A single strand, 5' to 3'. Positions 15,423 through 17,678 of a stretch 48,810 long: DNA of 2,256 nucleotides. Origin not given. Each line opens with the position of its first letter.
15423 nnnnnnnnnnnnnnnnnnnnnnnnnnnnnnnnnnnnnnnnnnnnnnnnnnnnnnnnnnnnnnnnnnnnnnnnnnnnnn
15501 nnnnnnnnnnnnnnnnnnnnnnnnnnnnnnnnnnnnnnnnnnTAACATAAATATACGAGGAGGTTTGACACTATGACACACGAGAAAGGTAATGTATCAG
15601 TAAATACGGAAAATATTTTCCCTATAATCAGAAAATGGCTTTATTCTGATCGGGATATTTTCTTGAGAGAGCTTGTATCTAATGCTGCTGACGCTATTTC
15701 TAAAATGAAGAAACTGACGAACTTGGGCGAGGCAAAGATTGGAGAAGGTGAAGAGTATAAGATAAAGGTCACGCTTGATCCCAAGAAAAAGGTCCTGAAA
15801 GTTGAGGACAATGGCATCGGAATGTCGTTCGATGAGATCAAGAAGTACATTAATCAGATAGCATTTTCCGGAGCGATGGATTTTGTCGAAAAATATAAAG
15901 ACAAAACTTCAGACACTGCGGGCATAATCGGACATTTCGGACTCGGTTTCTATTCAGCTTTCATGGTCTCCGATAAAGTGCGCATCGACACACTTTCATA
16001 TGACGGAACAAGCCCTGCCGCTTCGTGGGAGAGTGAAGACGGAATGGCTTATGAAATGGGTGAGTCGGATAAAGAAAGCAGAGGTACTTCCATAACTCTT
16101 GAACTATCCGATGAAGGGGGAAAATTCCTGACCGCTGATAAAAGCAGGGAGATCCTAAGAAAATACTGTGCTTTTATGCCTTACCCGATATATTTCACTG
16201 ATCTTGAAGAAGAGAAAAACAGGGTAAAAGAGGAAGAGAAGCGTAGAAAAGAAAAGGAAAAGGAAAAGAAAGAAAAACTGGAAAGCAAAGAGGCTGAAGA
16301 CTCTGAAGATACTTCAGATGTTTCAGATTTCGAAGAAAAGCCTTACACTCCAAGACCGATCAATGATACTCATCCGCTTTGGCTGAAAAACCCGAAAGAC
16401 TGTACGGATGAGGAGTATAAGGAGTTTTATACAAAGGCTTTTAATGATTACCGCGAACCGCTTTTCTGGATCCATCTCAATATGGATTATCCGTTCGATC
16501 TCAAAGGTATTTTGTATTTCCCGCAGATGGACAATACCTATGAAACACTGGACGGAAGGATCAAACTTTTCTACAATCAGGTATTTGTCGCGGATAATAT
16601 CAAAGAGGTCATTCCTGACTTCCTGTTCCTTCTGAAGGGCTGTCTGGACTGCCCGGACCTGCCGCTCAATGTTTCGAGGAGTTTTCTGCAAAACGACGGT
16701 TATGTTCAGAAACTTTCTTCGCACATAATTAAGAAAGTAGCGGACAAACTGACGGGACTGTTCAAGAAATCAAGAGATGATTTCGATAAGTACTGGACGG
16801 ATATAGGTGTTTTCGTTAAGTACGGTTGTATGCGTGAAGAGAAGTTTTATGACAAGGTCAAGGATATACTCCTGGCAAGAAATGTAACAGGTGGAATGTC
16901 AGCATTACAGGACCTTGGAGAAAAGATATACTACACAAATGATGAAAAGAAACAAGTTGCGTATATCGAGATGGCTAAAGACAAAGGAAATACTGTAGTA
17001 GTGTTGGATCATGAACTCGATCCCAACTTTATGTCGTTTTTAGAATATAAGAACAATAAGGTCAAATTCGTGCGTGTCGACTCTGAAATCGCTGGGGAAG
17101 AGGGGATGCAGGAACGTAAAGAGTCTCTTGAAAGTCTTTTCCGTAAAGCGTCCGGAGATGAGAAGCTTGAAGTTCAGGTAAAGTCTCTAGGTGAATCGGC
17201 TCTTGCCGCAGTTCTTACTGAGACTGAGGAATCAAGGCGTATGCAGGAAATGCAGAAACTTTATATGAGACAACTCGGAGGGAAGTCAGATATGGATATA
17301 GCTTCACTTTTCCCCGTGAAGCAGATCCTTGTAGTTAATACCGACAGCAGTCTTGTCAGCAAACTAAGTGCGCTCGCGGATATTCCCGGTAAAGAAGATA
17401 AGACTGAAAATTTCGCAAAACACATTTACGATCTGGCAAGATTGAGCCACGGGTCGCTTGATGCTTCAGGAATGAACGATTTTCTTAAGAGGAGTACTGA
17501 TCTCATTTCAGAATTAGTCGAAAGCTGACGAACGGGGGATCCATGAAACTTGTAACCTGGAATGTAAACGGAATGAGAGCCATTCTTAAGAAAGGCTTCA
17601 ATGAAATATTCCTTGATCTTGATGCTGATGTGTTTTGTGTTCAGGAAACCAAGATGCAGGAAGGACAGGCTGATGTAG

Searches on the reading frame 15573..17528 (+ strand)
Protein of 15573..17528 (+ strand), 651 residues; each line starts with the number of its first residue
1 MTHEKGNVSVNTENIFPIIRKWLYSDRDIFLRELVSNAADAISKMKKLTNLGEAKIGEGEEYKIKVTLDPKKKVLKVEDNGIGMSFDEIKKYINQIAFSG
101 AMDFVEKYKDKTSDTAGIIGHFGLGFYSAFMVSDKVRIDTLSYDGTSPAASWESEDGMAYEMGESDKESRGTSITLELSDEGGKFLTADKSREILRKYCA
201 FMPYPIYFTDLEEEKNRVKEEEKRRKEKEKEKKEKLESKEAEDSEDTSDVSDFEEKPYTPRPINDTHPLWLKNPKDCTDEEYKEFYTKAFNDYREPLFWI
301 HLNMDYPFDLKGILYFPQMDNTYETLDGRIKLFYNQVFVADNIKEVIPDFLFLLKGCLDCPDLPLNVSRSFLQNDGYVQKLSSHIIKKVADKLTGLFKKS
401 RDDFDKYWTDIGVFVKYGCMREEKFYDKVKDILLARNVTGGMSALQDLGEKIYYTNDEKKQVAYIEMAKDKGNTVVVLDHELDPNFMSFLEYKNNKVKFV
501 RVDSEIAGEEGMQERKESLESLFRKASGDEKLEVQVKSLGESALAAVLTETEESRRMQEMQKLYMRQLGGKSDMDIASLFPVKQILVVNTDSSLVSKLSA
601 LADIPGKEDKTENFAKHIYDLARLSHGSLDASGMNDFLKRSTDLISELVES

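Call 4: search_protein_families(library=pfam, proteins=[window:15573-17528:+])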
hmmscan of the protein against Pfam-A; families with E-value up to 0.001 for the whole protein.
window:15573-17528:+ (651 aa): 3 families
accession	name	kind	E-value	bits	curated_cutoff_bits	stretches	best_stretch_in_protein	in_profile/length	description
PF00183.23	HSP90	-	2.8e-62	211.8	24.4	1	185-647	2-488/518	Hsp90 protein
PF13589.12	HATPase_c_3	-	1.6e-09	38.3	25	1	31-154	7-105/137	Histidine kinase-, DNA gyrase B-, and HSP90-like ATPase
PF02518.31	HATPase_c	-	1.4e-06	29.1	26.4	1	31-179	10-108/111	Histidine kinase-, DNA gyrase B-, and HSP90-like ATPase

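Call 5: search_protein_families(library=ncbifam, proteins=[window:15573-17528:+])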
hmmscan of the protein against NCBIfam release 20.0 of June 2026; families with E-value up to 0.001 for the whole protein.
window:15573-17528:+ (651 aa): 4 families
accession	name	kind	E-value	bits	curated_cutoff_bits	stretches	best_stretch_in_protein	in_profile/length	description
NF003555.1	PRK05218.1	equivalog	1.6e-175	585.1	371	1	4-645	1-614/614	molecular chaperone HtpG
NF010683.0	PRK14083.1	equivalog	5.8e-48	163.7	455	2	5-235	5-221/604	HSP90 family protein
NF047352.1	P_loop_sacsin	domain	4.3e-07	30.3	50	1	30-138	3-79/80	sacsin N-terminal ATP-binding-like domain-containing protein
NF050001.1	restrict_BbrUII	equivalog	3.2e-05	22.7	550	1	63-148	39-121/659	BbrUII/HgiDII family restriction enzyme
